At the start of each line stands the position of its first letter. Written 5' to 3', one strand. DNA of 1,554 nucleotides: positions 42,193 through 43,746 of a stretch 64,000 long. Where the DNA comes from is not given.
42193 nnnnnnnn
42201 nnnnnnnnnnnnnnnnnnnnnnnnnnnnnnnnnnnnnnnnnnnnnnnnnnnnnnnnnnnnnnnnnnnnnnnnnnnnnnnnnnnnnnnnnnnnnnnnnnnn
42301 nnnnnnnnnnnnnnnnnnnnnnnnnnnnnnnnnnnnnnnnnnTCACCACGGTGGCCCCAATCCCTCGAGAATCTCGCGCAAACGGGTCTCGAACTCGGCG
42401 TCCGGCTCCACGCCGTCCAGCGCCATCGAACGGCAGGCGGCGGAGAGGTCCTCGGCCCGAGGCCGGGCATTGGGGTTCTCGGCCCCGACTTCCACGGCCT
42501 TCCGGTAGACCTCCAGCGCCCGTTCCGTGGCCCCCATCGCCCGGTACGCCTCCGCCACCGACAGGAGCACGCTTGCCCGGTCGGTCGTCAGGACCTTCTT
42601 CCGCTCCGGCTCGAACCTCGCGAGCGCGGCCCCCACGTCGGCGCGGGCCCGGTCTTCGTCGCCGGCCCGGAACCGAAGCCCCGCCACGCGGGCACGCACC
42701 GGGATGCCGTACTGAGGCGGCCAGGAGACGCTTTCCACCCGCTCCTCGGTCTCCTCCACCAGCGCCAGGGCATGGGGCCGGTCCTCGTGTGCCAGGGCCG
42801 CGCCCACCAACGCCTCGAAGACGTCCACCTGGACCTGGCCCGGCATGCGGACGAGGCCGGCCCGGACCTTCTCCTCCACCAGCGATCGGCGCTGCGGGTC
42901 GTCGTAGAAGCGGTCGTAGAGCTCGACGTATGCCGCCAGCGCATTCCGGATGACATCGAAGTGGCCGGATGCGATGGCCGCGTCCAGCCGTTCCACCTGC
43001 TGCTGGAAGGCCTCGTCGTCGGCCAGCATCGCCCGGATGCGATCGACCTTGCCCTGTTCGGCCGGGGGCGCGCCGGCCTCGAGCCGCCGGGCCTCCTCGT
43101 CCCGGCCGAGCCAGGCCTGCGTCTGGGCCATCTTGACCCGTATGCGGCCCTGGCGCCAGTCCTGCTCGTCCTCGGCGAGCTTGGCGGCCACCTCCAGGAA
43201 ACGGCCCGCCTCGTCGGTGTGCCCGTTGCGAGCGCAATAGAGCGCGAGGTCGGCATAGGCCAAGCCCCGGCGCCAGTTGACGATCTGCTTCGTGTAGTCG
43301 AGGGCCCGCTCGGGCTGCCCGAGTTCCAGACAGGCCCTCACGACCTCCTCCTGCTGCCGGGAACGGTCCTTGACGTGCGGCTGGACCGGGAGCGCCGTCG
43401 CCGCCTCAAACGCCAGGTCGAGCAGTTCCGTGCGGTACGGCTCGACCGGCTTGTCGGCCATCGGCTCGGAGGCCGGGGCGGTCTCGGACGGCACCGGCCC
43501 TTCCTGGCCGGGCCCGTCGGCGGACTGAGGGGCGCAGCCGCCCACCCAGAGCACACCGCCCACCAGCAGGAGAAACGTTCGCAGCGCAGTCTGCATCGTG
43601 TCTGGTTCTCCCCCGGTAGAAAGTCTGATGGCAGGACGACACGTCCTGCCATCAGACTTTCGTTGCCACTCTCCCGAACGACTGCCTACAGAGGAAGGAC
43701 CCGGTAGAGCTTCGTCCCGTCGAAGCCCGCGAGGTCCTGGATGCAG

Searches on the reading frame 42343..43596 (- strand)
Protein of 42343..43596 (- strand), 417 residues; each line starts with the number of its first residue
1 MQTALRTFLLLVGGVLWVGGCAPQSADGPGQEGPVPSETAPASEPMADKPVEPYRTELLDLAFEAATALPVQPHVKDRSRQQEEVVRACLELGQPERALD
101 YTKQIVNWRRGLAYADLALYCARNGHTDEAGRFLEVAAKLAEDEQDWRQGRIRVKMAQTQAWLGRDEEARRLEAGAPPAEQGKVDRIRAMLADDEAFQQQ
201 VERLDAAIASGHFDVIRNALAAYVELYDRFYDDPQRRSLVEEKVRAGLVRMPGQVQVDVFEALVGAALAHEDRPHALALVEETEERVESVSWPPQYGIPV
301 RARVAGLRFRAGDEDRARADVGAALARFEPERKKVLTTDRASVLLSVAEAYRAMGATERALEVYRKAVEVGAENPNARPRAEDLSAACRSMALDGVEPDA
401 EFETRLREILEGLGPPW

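Call 29: search_protein_families(library=pfam, proteins=[window:42343-43596:-], max_evalue=0.0001)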
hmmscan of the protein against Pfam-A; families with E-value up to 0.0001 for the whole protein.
window:42343-43596:- (417 aa): 4 families
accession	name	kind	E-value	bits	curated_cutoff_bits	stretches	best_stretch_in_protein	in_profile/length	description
PF13428.12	TPR_14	-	2.8e-06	27.9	23.5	0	343-378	3-38/44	Tetratricopeptide repeat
PF07719.23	TPR_2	-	2.1e-05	24.7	27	0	344-369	4-29/34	Tetratricopeptide repeat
PF13181.12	TPR_8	-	3.3e-05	24.2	25.7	0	342-369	2-29/34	Tetratricopeptide repeat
PF13424.12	TPR_12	-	9.8e-05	22.9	30.1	0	304-370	9-74/77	Tetratricopeptide repeat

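Call 50: search_protein_families(library=pfam, proteins=[window:42343-43596:-], max_evalue=5)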
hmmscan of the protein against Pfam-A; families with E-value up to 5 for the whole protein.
window:42343-43596:- (417 aa): 17 families
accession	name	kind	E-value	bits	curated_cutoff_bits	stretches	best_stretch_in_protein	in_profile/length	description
PF13428.12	TPR_14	-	2.8e-06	27.9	23.5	2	343-378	3-38/44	Tetratricopeptide repeat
PF07719.23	TPR_2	-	2.1e-05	24.7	27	2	344-369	4-29/34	Tetratricopeptide repeat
PF13181.12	TPR_8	-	3.3e-05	24.2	25.7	1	342-369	2-29/34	Tetratricopeptide repeat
PF13424.12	TPR_12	-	9.8e-05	22.9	30.1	1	304-370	9-74/77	Tetratricopeptide repeat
PF13176.12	TPR_7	-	0.00013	22.2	27.9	1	344-369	2-27/36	Tetratricopeptide repeat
PF00515.34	TPR_1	-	0.00018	21.6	27.8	1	344-370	4-30/34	Tetratricopeptide repeat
PF14559.12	TPR_19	-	0.00021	22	25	1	124-192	4-66/68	Tetratricopeptide repeat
PF13429.12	TPR_15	-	0.00044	20.2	26.2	1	312-378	120-183/280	Tetratricopeptide repeat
PF13414.12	TPR_11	-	0.00053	20.1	26.8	1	349-377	2-30/42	TPR repeat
PF13174.12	TPR_6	-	0.0063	17.5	26.3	1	344-369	3-28/33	Tetratricopeptide repeat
PF25058.1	ARM_TT21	-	0.024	15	27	1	331-370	47-86/155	Tetratricopeptide repeat protein 21 ARM repeat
PF14300.12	DMP19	-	0.053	14.5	25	1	345-386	38-78/112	DMP19-like protein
PF19802.4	DUF6285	-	0.07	14.3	28.1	1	170-224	22-76/91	Domain of unknown function (DUF6285)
PF13374.12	TPR_10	-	0.12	12.9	27.5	1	341-370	2-31/42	Tetratricopeptide repeat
PF12688.13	TPR_5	-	0.25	12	24.2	1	348-389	8-49/119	Tetratrico peptide repeat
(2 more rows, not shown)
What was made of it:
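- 42343..43596 (-): 417-aa lipoprotein forming an all-alpha TPR-like solenoid. Its stop overlaps the receptor's GTG start (GTGA). Weak TPR Pfam hits (calls 29, 50).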

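Call 53: search_protein_families(library=ncbifam, proteins=[window:42343-43596:-], max_evalue=1)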
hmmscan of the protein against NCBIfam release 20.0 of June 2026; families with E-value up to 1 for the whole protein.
window:42343-43596:- (417 aa): 8 families
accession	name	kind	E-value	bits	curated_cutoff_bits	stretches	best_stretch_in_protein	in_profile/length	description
NF052312.1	T9SS_PorW_SprE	equivalog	0.00037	19.3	250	1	87-170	149-236/716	type IX secretion system periplasmic lipoprotein PorW/SprE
NF040959.1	MamA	equivalog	0.00042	19.8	200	1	341-378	71-108/204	magnetosome protein MamA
NF002725.1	PRK02603.1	equivalog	0.0012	18.9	143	1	318-377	48-108/173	photosystem I assembly protein Ycf3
NF047558.1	TPR_END_plus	domain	0.0058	16.5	32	0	113-147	1-35/56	TPR end-of-group domain-containing protein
TIGR02521.1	type_IV_pilW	equivalog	0.0083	15.7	154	1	337-377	61-101/234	type IV pilus biogenesis/stability protein PilW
NF052415.1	T3SS_chap_SctY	equivalog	0.018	15.6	70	0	79-107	40-68/106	type III secretion apparatus assembly chaperone SctY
NF053607.1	CHU_0125_OmpA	equivalog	0.023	13.2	620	1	315-378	29-90/639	CHU_0125 family OmpA-like outer membrane integrity protein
NF053563.1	Rkd4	equivalog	0.052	11.6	860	1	183-263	584-663/747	arcadin-4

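Call 57: find_homologous_proteins(query=window:42343-43596:-, max_evalue=0.00001)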
Query window:42343-43596:- (417 aa): 133 proteins with E <= 0.00001 among 8000 candidates; the best 120 are listed.
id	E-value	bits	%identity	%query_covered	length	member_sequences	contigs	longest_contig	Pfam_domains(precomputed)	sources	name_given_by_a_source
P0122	1.6e-269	912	100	100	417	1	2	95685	PF13424.13,PF13428.13,PF07719.24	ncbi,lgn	-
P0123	1.3e-124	434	51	94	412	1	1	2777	-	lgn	-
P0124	1.2e-122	428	51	98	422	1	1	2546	-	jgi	jgi:hypothetical protein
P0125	5.5e-121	422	49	98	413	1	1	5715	PF14559.13,PF13428.13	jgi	jgi:hypothetical protein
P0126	5.3e-120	419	50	98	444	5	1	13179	-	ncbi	-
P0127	5.4e-120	419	50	92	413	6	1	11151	PF10602.16,PF14559.13,PF13424.13,PF13428.13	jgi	jgi:tetratricopeptide (TPR) repeat protein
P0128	1.2e-118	415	51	90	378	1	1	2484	-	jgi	jgi:tetratricopeptide (TPR) repeat protein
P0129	1.4e-118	415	51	92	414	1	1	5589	-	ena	-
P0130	3.0e-118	413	49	100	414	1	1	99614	PF13428.13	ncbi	-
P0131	5.9e-118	412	47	99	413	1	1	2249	PF13428.13,PF13181.13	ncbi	-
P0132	6.4e-118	412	48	100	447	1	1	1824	-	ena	-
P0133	1.3e-116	408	48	100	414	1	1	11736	-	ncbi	-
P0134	1.4e-116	408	48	100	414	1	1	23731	-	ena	-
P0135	7.5e-116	406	47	99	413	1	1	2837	PF13428.13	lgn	-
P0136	1.1e-115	405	47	100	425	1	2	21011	-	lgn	-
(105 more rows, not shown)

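Call 66: predict_structure(alignment_id=A2)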
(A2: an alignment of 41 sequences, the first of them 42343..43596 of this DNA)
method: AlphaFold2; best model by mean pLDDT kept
length: 417 residues; sequences in the alignment: 41
mean_pLDDT: 91.8   pTM: 0.87
mean pLDDT of the five models: 91.8, 91.0, 90.8, 90.2, 89.9
residues with pLDDT >= 90: 368; 70-90: 8; 50-70: 7; < 50: 34
segments of 3 or more residues with pLDDT < 50: 1-34
pLDDT, mean of each block of 10 residues (from residue 1): 35 40 45 52 87 98 98 97 99 98 98 98 97 98 95 98 97 93 96 97 97 96 98 98 97 96 98 98 96 97 98 98 98 97 98 98 99 96 99 98 98 91
secondary structure, 60 per line:
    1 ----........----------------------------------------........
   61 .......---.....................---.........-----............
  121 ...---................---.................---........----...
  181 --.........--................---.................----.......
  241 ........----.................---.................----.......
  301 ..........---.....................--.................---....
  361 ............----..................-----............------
elements in order: H5-12 H53-67 H71-91 H95-103 H109-123 H127-142 H146-162 H166-173 H183-191 H194-209 H213-229 H234-248 H253-269 H273-289 H294-310 H314-334 H337-353 H357-372 H377-394 H400-411
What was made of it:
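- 42343..43596 (-): AF2 pLDDT 92 (call 66).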

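Call 69: fold_search(model_id=the predicted structure, library=pdb)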
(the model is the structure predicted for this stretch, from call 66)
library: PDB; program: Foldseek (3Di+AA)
matches with E <= 10: 1244; with E <= 0.001: 7
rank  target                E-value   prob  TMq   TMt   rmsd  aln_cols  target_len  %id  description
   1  3sf4_B                3.5e-04  1.00  0.29  0.33  17.2       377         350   14  Crystal structure of the complex between the conserved cell polarity proteins Inscuteable and LGN (released 2011-11-23)
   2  6een_C                4.2e-04  1.00  0.33  0.41  11.0       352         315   15  Crystal structure of a designer Pentatrico Peptide RNA binding protein, bound to a complex RNA target and featuring an (released 2019-08-21)
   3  6een_D                6.1e-04  1.00  0.34  0.41  10.9       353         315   15  Crystal structure of a designer Pentatrico Peptide RNA binding protein, bound to a complex RNA target and featuring an (released 2019-08-21)
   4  6een_A                6.1e-04  1.00  0.33  0.41  11.1       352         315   15  Crystal structure of a designer Pentatrico Peptide RNA binding protein, bound to a complex RNA target and featuring an (released 2019-08-21)
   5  7rdr_A                6.3e-04  0.99  0.18  0.17  22.1       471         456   14  Circular tandem repeat protein with novel repeat topology and enhanced subunit contact surfaces (released 2021-09-01)
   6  5i9g_C                8.1e-04  1.00  0.36  0.39  12.7       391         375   17  Crystal structure of designed pentatricopeptide repeat protein dPPR-U8C2 in complex with its target RNA U8C2 (released 2016-04-27)
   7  5a7d_H                9.9e-04  1.00  0.30  0.34  16.4       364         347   13  Tetrameric assembly of LGN with Inscuteable (released 2016-08-03)
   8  5i9f_A                1.1e-03  1.00  0.36  0.39  13.8       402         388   16  Crystal structure of designed pentatricopeptide repeat protein dPPR-U10 in complex with its target RNA U10 (released 2016-04-27)
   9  6hc2_S                1.4e-03  1.00  0.30  0.33  15.4       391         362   15  Crystal structure of NuMA/LGN hetero-hexamers (released 2019-05-29)
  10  4wne_A                1.5e-03  1.00  0.30  0.36  14.3       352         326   15  Crystal structure of the TPR domain of LGN in complex with Frmpd4/Preso1 at 2.0 Angstrom resolution (released 2015-09-16)
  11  6hc2_A                1.5e-03  1.00  0.30  0.33  16.1       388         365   14  Crystal structure of NuMA/LGN hetero-hexamers (released 2019-05-29)
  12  6hc2_C                1.7e-03  1.00  0.30  0.32  15.2       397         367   15  Crystal structure of NuMA/LGN hetero-hexamers (released 2019-05-29)
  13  3sf4_C                1.9e-03  1.00  0.30  0.34  15.7       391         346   16  Crystal structure of the complex between the conserved cell polarity proteins Inscuteable and LGN (released 2011-11-23)
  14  4wng_A                1.9e-03  1.00  0.28  0.33  14.9       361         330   14  Crystal structure of the TPR domain of LGN in complex with Frmpd4/Preso1 at 2.1 Angstrom resolution (released 2015-09-16)
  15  6hc2_E                2.0e-03  1.00  0.31  0.33  16.2       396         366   15  Crystal structure of NuMA/LGN hetero-hexamers (released 2019-05-29)
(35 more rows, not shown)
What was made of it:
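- Tried and rejected: Rejected (call 69).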
